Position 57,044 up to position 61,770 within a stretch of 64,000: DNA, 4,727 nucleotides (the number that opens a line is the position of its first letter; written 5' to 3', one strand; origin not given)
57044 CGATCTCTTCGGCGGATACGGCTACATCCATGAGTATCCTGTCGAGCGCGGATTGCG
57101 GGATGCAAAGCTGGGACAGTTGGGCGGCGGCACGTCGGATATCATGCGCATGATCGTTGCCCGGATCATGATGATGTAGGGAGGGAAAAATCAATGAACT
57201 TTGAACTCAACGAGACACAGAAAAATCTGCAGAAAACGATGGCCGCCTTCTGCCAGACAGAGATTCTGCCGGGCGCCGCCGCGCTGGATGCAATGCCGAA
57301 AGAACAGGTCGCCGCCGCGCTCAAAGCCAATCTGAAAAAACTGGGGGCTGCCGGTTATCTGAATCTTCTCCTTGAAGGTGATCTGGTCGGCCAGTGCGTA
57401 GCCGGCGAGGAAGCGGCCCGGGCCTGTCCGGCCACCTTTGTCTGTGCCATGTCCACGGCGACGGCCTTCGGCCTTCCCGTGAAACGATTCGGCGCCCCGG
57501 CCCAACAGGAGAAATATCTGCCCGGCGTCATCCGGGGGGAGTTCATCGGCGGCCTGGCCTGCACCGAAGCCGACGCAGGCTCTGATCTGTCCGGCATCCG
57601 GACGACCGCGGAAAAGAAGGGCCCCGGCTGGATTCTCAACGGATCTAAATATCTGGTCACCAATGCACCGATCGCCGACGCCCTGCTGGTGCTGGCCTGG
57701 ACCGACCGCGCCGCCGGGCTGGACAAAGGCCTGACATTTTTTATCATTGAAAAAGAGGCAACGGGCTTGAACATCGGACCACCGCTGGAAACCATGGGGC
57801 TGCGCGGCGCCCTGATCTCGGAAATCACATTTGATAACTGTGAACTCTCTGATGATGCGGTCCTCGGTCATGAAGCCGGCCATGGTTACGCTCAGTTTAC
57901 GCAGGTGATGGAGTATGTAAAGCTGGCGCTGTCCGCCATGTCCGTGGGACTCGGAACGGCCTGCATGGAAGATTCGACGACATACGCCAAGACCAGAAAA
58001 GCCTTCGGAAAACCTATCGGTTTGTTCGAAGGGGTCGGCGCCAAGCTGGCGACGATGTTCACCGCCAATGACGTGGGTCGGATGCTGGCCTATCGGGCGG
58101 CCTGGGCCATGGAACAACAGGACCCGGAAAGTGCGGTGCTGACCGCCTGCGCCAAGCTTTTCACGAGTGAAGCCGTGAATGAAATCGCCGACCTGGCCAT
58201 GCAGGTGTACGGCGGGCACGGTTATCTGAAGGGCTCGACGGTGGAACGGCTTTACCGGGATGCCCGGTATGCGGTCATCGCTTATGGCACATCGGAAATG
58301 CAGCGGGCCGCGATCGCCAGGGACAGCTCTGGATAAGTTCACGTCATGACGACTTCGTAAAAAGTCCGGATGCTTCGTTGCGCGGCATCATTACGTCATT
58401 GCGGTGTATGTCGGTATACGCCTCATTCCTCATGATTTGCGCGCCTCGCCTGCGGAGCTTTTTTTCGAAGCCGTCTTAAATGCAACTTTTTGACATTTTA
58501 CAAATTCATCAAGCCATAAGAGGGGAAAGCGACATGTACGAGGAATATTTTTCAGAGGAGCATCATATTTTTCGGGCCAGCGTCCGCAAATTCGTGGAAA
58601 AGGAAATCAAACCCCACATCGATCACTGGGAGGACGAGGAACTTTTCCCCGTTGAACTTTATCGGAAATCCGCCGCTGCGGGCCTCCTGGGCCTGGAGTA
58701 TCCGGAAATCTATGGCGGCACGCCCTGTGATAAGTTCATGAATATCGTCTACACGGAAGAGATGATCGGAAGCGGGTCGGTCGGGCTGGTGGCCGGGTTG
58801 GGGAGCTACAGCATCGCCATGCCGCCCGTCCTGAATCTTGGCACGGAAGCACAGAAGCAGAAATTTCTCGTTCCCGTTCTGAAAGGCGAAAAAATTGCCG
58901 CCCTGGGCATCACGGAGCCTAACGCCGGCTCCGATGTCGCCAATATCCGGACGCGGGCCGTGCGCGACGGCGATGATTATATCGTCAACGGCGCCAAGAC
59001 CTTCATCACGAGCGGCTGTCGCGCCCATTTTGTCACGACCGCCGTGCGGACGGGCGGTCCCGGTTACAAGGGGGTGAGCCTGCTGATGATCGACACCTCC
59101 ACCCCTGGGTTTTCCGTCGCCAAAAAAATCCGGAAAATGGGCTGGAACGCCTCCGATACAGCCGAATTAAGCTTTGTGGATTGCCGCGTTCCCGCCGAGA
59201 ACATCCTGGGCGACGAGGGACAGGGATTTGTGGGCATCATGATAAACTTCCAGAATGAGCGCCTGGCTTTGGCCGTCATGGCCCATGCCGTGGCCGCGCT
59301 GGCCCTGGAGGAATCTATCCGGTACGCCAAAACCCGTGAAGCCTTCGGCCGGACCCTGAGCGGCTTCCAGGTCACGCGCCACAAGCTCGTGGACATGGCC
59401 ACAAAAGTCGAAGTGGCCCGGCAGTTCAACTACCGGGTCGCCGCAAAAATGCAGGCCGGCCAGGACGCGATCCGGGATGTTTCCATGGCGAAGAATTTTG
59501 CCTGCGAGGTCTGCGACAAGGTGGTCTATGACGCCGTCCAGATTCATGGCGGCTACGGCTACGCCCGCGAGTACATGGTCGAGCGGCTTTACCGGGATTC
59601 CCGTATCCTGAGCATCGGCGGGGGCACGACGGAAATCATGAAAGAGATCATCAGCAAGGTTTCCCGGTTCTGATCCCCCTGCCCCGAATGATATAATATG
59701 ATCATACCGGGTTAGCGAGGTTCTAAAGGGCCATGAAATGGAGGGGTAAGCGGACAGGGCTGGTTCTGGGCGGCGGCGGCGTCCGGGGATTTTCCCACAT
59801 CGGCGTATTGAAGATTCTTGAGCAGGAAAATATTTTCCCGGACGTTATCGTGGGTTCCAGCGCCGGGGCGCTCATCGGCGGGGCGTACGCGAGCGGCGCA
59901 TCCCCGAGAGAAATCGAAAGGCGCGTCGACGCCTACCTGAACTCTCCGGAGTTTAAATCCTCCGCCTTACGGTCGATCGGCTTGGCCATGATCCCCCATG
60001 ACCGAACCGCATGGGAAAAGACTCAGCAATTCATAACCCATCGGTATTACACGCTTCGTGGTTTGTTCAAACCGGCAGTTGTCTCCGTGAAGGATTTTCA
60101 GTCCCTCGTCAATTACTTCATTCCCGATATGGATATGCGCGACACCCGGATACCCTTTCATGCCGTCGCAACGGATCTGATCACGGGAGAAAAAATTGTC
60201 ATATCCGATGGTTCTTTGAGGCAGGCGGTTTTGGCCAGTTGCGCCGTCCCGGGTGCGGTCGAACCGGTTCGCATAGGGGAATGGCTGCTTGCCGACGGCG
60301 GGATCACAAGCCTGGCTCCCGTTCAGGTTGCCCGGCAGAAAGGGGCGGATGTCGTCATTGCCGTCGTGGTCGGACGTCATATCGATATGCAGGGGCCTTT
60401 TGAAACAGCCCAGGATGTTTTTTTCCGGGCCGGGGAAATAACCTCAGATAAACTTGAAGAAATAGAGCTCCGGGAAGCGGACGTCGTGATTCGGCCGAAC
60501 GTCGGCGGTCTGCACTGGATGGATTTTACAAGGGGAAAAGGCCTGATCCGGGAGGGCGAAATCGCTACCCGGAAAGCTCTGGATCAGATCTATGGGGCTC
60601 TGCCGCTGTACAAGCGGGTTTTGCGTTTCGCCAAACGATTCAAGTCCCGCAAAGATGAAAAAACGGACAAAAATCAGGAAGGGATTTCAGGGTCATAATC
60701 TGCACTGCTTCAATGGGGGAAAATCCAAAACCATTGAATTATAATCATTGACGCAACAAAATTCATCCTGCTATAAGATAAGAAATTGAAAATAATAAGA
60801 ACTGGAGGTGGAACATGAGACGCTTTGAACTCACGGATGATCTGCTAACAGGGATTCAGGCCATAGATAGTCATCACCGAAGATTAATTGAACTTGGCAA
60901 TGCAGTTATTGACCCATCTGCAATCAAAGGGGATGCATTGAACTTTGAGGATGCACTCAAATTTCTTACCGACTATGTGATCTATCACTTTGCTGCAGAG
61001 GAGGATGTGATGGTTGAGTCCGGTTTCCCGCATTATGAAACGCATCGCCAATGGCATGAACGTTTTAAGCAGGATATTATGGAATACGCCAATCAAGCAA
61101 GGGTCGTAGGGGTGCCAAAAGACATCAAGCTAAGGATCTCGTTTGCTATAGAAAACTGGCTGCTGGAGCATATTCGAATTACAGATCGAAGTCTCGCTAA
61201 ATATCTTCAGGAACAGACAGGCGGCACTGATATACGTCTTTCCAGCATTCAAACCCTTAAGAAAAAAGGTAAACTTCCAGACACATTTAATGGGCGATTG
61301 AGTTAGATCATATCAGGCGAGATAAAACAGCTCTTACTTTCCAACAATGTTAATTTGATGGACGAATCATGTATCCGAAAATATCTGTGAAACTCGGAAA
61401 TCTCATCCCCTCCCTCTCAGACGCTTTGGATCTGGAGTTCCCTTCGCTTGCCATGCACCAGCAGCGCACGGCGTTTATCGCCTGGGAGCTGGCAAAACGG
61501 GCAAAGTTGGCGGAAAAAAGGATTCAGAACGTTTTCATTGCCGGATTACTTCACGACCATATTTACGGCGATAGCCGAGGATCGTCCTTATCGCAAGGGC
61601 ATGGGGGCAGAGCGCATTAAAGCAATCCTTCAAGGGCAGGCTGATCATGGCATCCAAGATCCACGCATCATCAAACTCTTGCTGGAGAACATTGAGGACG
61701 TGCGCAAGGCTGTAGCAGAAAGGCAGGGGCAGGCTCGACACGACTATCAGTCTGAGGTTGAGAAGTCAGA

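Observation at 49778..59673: TetR-headed cluster combining thiolase-fold/DUF35 pairs, SCP2, BKACE and three acyl-CoA dehydrogenases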

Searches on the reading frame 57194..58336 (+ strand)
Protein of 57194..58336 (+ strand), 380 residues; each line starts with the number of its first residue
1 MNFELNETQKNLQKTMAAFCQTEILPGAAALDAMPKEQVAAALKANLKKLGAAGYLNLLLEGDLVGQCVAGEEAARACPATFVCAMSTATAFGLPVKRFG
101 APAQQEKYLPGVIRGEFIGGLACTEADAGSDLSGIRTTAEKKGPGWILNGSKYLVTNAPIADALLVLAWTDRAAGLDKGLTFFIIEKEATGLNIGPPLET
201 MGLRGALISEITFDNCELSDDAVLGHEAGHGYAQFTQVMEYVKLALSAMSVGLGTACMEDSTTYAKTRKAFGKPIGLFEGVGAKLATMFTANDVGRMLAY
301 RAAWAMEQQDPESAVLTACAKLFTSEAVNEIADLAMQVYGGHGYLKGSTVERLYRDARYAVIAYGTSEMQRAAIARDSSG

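Call 3: search_protein_families(library=pfam, proteins=[window:57194-58336:+])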
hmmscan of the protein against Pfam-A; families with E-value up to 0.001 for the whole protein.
window:57194-58336:+ (380 aa): 5 families
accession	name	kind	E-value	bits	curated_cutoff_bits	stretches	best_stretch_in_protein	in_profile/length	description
PF00441.29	Acyl-CoA_dh_1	-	3.7e-38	131.5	22.4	1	229-376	1-147/150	Acyl-CoA dehydrogenase, C-terminal domain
PF02770.24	Acyl-CoA_dh_M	-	6.7e-23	81.1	33.3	1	121-216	2-97/97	Acyl-CoA dehydrogenase, middle domain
PF02771.21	Acyl-CoA_dh_N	-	2e-15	57.6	22.9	1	6-116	1-113/113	Acyl-CoA dehydrogenase, N-terminal domain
PF08028.16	Acyl-CoA_dh_2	-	1.6e-10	41.8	22.7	1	245-360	2-126/134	Acyl-CoA dehydrogenase, C-terminal domain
PF22924.1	ACOX_C_alpha1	-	4e-07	30.4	27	1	277-366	58-156/169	Acyl-CoA oxidase, C-alpha1 domain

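Call 5: search_protein_families(library=ncbifam, proteins=[window:57194-58336:+], max_evalue=0.00001)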
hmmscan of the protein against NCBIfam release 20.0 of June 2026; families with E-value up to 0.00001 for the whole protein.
window:57194-58336:+ (380 aa): 22 families
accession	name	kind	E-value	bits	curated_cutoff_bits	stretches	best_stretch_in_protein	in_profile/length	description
NF042972.1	AcrlCoAredClosAcrC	equivalog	2e-73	247.3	640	1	1-377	1-375/378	acryloyl-CoA reductase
NF045652.1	ProlPCPDhRedW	equivalog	3.7e-62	210.3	650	1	90-377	89-372/376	L-prolyl-[peptidyl-carrier protein] dehydrogenase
NF045552.1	GlutCoADH_Des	equivalog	9.1e-60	202.9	470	1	1-379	1-380/387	glutaryl-CoA dehydrogenase Acd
NF053553.1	prodigi_MBC_PigA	equivalog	3.3e-57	194.3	500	1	1-377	1-378/381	prodigiosin MBC biosynthesis dehydrogenase PigA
NF058590.1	AcCoDHFadEBacil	equivalog_domain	1.2e-56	192.4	600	1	4-374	20-406/586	acyl-CoA dehydrogenase FadE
NF043006.1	CyhCrbnylCoADH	equivalog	3.1e-54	184.4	650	1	67-377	69-374/380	cyclohexane-1-carbonyl-CoA dehydrogenase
NF042439.1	SulpropCoADesulf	equivalog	8e-53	179.5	600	1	68-376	58-368/379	3-sulfinopropanoyl-CoA desulfinase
NF008997.0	PRK12341.1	equivalog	6.3e-52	176.9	537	1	1-369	1-367/382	acyl-CoA dehydrogenase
NF002885.1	PRK03354.1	equivalog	1.4e-38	132.9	540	1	96-377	96-372/378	crotonobetainyl-CoA dehydrogenase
NF052270.1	Staph_DH_FadE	equivalog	3.5e-35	121.5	600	1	100-377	121-392/400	acyl-CoA dehydrogenase FadE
TIGR03207.1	cyc_hxne_CoA_dh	equivalog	1.3e-34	119.5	575.35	1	5-377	1-370/372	cyclohexanecarboxyl-CoA dehydrogenase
TIGR03203.1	pimD_small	equivalog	3.5e-31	108.7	652.7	1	92-371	93-369/378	pimeloyl-CoA dehydrogenase small subunit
NF049984.1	Rv1679_FadE16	equivalog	9.5e-24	84.3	600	1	73-363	63-350/371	Rv1679 family acyl-CoA dehydrogenase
NF007000.1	PRK09463.1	subfamily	2e-20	72.8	600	1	97-365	137-421/726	acyl-CoA dehydrogenase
TIGR03204.1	pimC_large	equivalog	3e-20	72.5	623.85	1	77-338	82-338/395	pimeloyl-CoA dehydrogenase large subunit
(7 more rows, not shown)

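Call 45: search_solved_structures(query=window:57194-58336:+, max_evalue=1e-20, show_alignments=1)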
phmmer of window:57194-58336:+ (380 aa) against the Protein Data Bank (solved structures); distinct sequences matched with E-value up to 1e-20: 70 (the best 60 are shown).
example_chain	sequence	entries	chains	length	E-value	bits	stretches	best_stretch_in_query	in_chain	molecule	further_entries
5ol2_C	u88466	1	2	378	1.7e-59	205.3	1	10-375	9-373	Acyl-CoA dehydrogenase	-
4kto_A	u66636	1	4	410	1e-56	196.2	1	2-377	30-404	isovaleryl-CoA dehydrogenase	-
9w60_A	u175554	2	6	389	4.9e-56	193.9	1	1-374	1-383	Butyryl CoA dehydrogenase apo protein | Butyryl CoA Dehydrogenase with FAD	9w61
1jqi_A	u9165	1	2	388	5.3e-56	193.8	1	3-375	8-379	short chain acyl-CoA dehydrogenase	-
7y0a_A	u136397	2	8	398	6.8e-56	193.5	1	3-375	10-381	Short-chain specific acyl-CoA dehydrogenase, mitochondrial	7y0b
8sgs_A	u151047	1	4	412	7.6e-56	193.3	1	3-375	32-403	Short-chain specific acyl-CoA dehydrogenase, mitochondrial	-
9jq4_A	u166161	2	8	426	1.7e-55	192.1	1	5-376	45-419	Isovaleryl-CoA dehydrogenase, mitochondrial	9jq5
1ivh_A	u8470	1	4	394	2.3e-55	191.7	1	5-376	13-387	ISOVALERYL-COA DEHYDROGENASE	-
8sgr_A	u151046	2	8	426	3.1e-55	191.3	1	5-376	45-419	Isovaleryl-CoA dehydrogenase, mitochondrial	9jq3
2vig_A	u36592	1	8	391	3.5e-55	191.1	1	3-375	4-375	SHORT-CHAIN SPECIFIC ACYL-COA DEHYDROGENASE,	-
4o5m_A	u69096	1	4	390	4.2e-55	190.9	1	1-377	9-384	Isovaleryl-CoA dehydrogenase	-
4n5f_A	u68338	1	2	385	1.5e-54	189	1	6-377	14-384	Putative acyl-CoA dehydrogenase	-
4irn_A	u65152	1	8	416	8.5e-54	186.6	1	90-376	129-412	Prolyl-ACP dehydrogenase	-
5lnx_A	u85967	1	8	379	9.8e-54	186.4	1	8-376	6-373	Acyl-CoA dehydrogenase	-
3pfd_A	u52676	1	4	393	1.2e-53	186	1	3-376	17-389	Acyl-CoA dehydrogenase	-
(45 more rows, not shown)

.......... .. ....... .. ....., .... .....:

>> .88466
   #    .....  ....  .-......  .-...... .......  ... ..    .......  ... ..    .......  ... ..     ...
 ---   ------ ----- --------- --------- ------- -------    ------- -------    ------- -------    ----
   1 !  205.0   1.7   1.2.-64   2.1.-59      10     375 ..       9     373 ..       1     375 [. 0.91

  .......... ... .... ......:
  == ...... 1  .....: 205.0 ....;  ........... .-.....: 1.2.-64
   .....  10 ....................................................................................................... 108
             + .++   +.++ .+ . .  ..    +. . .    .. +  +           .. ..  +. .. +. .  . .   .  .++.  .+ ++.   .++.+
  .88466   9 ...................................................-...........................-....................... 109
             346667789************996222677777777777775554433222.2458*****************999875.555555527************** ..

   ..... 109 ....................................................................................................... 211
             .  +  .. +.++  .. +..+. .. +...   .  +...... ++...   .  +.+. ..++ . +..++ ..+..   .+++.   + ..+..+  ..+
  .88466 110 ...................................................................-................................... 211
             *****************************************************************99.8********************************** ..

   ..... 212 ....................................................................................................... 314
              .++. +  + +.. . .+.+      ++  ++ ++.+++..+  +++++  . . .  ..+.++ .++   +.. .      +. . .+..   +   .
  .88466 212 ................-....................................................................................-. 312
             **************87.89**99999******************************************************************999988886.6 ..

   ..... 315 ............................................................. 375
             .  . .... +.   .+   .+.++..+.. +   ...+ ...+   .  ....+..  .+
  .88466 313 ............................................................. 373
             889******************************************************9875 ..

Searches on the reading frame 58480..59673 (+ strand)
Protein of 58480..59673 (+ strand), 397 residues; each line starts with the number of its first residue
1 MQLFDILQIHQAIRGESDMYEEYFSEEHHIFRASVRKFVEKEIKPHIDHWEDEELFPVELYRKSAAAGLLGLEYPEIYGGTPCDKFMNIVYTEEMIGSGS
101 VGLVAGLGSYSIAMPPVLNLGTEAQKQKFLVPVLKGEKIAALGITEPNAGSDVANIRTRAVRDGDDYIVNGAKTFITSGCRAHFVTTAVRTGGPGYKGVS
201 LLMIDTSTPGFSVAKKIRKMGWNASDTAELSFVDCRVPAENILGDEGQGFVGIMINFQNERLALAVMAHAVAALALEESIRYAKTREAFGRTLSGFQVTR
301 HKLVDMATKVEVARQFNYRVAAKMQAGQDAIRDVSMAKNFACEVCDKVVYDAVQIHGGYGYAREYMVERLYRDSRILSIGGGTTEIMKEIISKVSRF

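Call 3: search_protein_families(library=pfam, proteins=[window:58480-59673:+])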
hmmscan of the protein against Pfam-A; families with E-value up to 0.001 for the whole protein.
window:58480-59673:+ (397 aa): 4 families
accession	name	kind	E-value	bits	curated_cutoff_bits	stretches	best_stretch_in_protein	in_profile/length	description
PF00441.29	Acyl-CoA_dh_1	-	5e-49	166.7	22.4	1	247-393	1-147/150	Acyl-CoA dehydrogenase, C-terminal domain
PF02771.21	Acyl-CoA_dh_N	-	7.3e-29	100.9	22.9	1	25-137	1-113/113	Acyl-CoA dehydrogenase, N-terminal domain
PF02770.24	Acyl-CoA_dh_M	-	3.7e-24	85.2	33.3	1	141-235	1-97/97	Acyl-CoA dehydrogenase, middle domain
PF08028.16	Acyl-CoA_dh_2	-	2.2e-13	51.1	22.7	1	268-377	7-126/134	Acyl-CoA dehydrogenase, C-terminal domain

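Call 5: search_protein_families(library=ncbifam, proteins=[window:58480-59673:+], max_evalue=0.00001)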
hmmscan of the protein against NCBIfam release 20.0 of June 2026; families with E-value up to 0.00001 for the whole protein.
window:58480-59673:+ (397 aa): 21 families
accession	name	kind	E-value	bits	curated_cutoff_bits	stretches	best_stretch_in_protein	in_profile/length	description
NF042972.1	AcrlCoAredClosAcrC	equivalog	1.1e-99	333.7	640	1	23-393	4-374/378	acryloyl-CoA reductase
NF058590.1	AcCoDHFadEBacil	equivalog_domain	2.5e-79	267.4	600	1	20-392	17-407/586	acyl-CoA dehydrogenase FadE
NF043006.1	CyhCrbnylCoADH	equivalog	8.5e-72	242.2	650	1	25-393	5-373/380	cyclohexane-1-carbonyl-CoA dehydrogenase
NF008997.0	PRK12341.1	equivalog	2e-71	241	537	1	25-390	6-371/382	acyl-CoA dehydrogenase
NF045552.1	GlutCoADH_Des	equivalog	1.7e-70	238.2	470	1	24-392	5-376/387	glutaryl-CoA dehydrogenase Acd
NF042439.1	SulpropCoADesulf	equivalog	3.5e-68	230.1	600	1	33-392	2-367/379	3-sulfinopropanoyl-CoA desulfinase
NF045652.1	ProlPCPDhRedW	equivalog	2.9e-66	223.8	650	1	28-393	4-371/376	L-prolyl-[peptidyl-carrier protein] dehydrogenase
TIGR03207.1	cyc_hxne_CoA_dh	equivalog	7.2e-58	196.1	575.35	1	25-393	2-369/372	cyclohexanecarboxyl-CoA dehydrogenase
NF053553.1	prodigi_MBC_PigA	equivalog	2.4e-57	194.8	500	1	25-393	6-377/381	prodigiosin MBC biosynthesis dehydrogenase PigA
NF002885.1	PRK03354.1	equivalog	5.5e-52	177.1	540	1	24-389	5-367/378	crotonobetainyl-CoA dehydrogenase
NF052270.1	Staph_DH_FadE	equivalog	1.5e-33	116.2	600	1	31-392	28-390/400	acyl-CoA dehydrogenase FadE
TIGR03204.1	pimC_large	equivalog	2.4e-28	99.1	623.85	1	24-320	4-301/395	pimeloyl-CoA dehydrogenase large subunit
NF037942.1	ac_ACP_DH_MbtN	equivalog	2.1e-27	95.9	700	1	31-392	5-362/376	mycobactin biosynthesis acyl-ACP dehydrogenase MbtN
TIGR03203.1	pimD_small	equivalog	1.1e-25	90.5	652.7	1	59-376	41-357/378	pimeloyl-CoA dehydrogenase small subunit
NF049984.1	Rv1679_FadE16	equivalog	4.3e-24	85.4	600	1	49-390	18-360/371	Rv1679 family acyl-CoA dehydrogenase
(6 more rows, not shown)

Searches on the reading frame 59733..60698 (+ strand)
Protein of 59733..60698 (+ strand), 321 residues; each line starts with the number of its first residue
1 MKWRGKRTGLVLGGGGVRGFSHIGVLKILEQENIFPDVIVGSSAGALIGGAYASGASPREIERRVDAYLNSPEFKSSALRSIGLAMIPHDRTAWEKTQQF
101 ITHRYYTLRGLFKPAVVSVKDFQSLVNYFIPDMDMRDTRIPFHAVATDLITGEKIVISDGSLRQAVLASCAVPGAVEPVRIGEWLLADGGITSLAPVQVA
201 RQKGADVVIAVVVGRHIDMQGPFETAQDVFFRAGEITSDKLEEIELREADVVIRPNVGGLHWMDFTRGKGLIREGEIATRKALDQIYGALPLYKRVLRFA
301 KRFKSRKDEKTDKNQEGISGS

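Call 4: search_protein_families(library=pfam, proteins=[window:59733-60698:+])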
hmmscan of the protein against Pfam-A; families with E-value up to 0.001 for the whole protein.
window:59733-60698:+ (321 aa): 1 family
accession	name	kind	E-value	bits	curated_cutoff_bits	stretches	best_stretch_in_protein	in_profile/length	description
PF01734.28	Patatin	-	5.2e-32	112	27.7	1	10-200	1-190/191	Patatin-like phospholipase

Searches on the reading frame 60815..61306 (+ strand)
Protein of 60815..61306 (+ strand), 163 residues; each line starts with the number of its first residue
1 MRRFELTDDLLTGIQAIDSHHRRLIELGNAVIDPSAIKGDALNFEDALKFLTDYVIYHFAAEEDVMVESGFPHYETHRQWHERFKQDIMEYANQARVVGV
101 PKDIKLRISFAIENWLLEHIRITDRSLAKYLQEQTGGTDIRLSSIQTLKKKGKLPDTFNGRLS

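Call 4: search_protein_families(library=pfam, proteins=[window:60815-61306:+])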
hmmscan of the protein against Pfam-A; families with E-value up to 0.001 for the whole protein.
window:60815-61306:+ (163 aa): 1 family
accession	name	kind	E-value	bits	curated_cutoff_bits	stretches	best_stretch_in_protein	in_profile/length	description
PF01814.28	Hemerythrin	-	3.7e-12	47.3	25.3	1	12-129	1-125/127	Hemerythrin HHE cation binding domain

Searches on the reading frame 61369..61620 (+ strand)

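Call 4: search_protein_families(library=pfam, proteins=[window:61369-61620:+])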
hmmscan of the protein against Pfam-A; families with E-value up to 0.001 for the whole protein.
window:61369-61620:+ (83 aa): 1 family
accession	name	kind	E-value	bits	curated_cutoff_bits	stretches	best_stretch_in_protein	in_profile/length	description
PF08668.18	HDOD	-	7.7e-06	26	22.9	1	19-63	87-129/196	HDOD domain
